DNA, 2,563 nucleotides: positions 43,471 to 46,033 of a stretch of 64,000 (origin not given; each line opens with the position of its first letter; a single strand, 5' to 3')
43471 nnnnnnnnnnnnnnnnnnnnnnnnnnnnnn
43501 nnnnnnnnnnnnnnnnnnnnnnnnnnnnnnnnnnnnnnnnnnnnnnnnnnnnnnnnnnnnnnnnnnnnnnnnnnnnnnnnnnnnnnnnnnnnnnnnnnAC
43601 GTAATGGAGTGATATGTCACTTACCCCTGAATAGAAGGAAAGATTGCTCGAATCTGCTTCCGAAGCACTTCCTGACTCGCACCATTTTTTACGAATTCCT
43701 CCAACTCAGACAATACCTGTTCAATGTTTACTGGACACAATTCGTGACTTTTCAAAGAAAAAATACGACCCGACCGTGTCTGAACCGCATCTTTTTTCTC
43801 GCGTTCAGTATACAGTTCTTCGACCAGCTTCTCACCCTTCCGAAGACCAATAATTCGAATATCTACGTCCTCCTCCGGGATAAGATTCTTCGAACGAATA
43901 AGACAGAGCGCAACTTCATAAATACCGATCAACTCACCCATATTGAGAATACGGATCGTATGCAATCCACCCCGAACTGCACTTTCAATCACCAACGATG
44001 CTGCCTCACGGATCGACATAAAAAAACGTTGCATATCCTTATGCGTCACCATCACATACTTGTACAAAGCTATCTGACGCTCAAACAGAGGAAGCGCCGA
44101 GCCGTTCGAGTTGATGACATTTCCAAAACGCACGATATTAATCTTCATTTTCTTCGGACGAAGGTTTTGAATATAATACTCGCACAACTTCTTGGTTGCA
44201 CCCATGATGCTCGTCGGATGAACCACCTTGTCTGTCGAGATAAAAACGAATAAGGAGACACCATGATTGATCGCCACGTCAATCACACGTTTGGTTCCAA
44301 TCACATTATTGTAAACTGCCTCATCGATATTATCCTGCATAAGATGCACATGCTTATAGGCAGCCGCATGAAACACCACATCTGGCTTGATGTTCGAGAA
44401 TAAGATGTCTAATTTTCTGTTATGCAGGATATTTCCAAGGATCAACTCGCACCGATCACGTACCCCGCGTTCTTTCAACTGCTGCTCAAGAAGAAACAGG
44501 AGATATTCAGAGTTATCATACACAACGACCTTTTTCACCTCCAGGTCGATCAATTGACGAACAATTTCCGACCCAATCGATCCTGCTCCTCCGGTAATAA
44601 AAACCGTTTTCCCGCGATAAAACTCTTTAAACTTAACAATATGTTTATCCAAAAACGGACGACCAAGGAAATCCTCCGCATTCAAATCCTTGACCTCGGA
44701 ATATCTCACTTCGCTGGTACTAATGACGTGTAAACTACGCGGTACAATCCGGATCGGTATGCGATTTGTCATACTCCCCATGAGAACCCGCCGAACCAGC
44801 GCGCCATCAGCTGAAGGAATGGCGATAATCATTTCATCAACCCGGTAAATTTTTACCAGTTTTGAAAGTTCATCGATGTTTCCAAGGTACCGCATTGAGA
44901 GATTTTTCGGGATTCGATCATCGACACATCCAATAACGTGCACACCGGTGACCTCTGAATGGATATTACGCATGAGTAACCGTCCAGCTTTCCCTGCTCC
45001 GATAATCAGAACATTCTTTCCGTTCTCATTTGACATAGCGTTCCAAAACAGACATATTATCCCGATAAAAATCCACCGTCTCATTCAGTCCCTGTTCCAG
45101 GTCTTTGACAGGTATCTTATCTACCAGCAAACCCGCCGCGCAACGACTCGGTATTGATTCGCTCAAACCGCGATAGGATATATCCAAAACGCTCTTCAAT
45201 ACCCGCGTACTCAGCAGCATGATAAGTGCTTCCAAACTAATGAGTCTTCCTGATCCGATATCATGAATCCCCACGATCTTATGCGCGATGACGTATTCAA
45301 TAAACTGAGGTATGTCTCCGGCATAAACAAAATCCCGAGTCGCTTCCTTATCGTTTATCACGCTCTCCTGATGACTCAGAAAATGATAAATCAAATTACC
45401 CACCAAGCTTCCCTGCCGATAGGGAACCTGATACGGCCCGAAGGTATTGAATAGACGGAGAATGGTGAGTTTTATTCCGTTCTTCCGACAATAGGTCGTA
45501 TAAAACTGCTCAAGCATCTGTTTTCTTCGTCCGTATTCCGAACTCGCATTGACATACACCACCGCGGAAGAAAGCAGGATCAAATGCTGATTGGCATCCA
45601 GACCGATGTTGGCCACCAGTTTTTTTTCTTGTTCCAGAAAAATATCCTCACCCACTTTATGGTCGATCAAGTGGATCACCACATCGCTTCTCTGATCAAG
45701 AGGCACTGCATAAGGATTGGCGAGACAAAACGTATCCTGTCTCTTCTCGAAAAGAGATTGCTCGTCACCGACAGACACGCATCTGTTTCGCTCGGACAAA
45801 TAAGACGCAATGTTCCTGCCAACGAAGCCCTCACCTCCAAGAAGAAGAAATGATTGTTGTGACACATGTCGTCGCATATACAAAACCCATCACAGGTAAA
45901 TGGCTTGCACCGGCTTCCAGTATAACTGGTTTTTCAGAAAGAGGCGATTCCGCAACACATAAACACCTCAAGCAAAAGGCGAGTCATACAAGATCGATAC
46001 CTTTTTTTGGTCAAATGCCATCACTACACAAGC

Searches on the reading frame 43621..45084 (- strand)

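Call 7: search_protein_families(library=pfam, proteins=[window:43621-45084:-], max_evalue=0.001)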
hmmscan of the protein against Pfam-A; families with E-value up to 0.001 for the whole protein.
window:43621-45084:- (487 aa): 10 families
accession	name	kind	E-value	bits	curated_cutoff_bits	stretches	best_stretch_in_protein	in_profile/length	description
PF02719.21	Polysacc_synt_2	-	5.5e-88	295.4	20.2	1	161-436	1-285/293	Polysaccharide biosynthesis protein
PF01370.27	Epimerase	-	7.3e-20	71.8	20.9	1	161-339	1-194/240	NAD dependent epimerase/dehydratase family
PF16363.11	GDP_Man_Dehyd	-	1.8e-15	57.6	27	1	162-287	1-132/332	GDP-mannose 4,6 dehydratase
PF01073.25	3Beta_HSD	-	3.2e-15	56.3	22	1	163-292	2-124/280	3-beta hydroxysteroid dehydrogenase/isomerase family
PF04321.23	RmlD_sub_bind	-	6.2e-13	48.9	27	1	160-327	2-155/287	RmlD substrate binding domain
PF13727.12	CoA_binding_3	-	1.3e-10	42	25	1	19-115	74-175/175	CoA-binding domain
PF07993.18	NAD_binding_4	-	3.6e-09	36.6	20.1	1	163-290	1-142/258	Male sterility protein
PF01488.26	Shikimate_DH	-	5.4e-08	33.4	24.3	1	19-107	9-100/138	Shikimate / quinate 5-dehydrogenase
PF13460.12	NAD_binding_10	-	3.4e-05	24.2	27.2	1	165-295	1-111/184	NAD(P)H-binding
PF00106.31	adh_short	-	0.00046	20.2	26.6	1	159-232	1-71/195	short chain dehydrogenase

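Call 45: search_protein_families(library=ncbifam, proteins=[window:43621-45084:-], max_evalue=0.00001)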
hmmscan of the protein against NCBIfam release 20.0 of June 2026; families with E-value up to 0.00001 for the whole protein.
window:43621-45084:- (487 aa): 19 families
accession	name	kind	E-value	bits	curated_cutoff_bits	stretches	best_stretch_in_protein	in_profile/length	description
TIGR03589.1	PseB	equivalog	1.3e-41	142.6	407.75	1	156-435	2-272/324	UDP-N-acetylglucosamine 4,6-dehydratase (inverting)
TIGR04130.1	FnlA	equivalog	1.7e-35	122.5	730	1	156-430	2-270/337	UDP-N-acetylglucosamine 4,6-dehydratase/5-epimerase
TIGR01179.1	galE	equivalog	7e-16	58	262.3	1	161-308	2-159/332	UDP-glucose 4-epimerase GalE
TIGR01181.1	dTDP_gluc_dehyt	equivalog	4.5e-15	55.5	365.1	1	161-287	2-128/321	dTDP-glucose 4,6-dehydratase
TIGR03025.1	EPS_sugtrans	subfamily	3.6e-13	49.6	295.55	1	11-136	112-242/445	exopolysaccharide biosynthesis polyprenyl glycosylphosphotransferase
TIGR03023.1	WcaJ_sugtrans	equivalog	2e-12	47.1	410.75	1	12-135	119-246/453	undecaprenyl-phosphate glucose phosphotransferase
TIGR01214.1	rmlD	equivalog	1.5e-11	43.9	224.05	1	160-287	1-103/285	dTDP-4-dehydrorhamnose reductase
TIGR02622.1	CDP_4_6_dhtase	equivalog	2.5e-11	43.3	278.45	1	155-289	1-134/352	CDP-glucose 4,6-dehydratase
NF007582.0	PRK10217.1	equivalog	7.2e-11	41.8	698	1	159-273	2-114/355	dTDP-glucose 4,6-dehydratase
NF007490.0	PRK10084.1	subfamily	7.5e-10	38.3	649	1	161-274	3-114/361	dTDP-glucose 4,6-dehydratase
TIGR04180.1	EDH_00030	hypoth_equivalog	5.9e-09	35.4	475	1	161-288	1-125/297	NAD-dependent 4,6-dehydratase LegB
NF042422.1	oxyalk_red_OleD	equivalog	4.5e-08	32.8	580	1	161-299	3-127/329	2-alkyl-3-oxoalkanoate reductase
TIGR03466.1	HpnA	hypoth_equivalog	8.2e-08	31.5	367.65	1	160-288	2-117/327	hopanoid-associated sugar epimerase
TIGR02197.1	heptose_epim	equivalog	9e-08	31.6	274.6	1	162-279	2-110/316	ADP-glyceromanno-heptose 6-epimerase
NF007956.0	PRK10675.1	subfamily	1.1e-07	31.4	394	1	160-287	2-127/338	UDP-glucose 4-epimerase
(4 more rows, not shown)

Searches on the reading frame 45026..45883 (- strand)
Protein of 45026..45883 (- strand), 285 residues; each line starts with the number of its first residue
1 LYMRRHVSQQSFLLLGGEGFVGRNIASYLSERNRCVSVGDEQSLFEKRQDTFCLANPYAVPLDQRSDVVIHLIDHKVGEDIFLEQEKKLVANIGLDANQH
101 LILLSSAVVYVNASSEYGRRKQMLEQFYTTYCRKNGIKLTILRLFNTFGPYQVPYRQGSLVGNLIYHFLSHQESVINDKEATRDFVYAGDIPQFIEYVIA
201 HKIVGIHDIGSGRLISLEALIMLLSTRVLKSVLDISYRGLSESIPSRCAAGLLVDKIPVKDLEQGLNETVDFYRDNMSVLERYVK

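Call 7: search_protein_families(library=pfam, proteins=[window:45026-45883:-], max_evalue=0.001)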
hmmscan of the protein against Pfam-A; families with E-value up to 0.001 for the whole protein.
window:45026-45883:- (285 aa): 2 families
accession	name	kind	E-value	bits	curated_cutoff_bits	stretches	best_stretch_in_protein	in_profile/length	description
PF01370.27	Epimerase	-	7.2e-20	71.8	20.9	1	112-201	137-227/240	NAD dependent epimerase/dehydratase family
PF16363.11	GDP_Man_Dehyd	-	1.6e-10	41.4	27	1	112-221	148-259/332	GDP-mannose 4,6 dehydratase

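Call 45: search_protein_families(library=ncbifam, proteins=[window:45026-45883:-], max_evalue=0.00001)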
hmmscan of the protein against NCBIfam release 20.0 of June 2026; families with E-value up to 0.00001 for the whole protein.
window:45026-45883:- (285 aa): 5 families
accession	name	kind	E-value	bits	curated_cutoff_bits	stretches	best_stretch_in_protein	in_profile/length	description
TIGR02197.1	heptose_epim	equivalog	1e-10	41.3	274.6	1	115-239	136-270/316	ADP-glyceromanno-heptose 6-epimerase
TIGR01181.1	dTDP_gluc_dehyt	equivalog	5.1e-09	35.7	365.1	1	112-278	146-316/321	dTDP-glucose 4,6-dehydratase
NF047837.1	UDPAcbARedWbcJ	equivalog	1.5e-08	34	500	1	13-197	4-183/372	UDP-2-acetamido-2,6-beta-L-arabino-hexul-4-ose reductase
TIGR04180.1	EDH_00030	hypoth_equivalog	5.4e-08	32.2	475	1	112-229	140-257/297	NAD-dependent 4,6-dehydratase LegB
NF008360.0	PRK11150.1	equivalog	1.8e-06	27.4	452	1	110-220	133-246/310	ADP-glyceromanno-heptose 6-epimerase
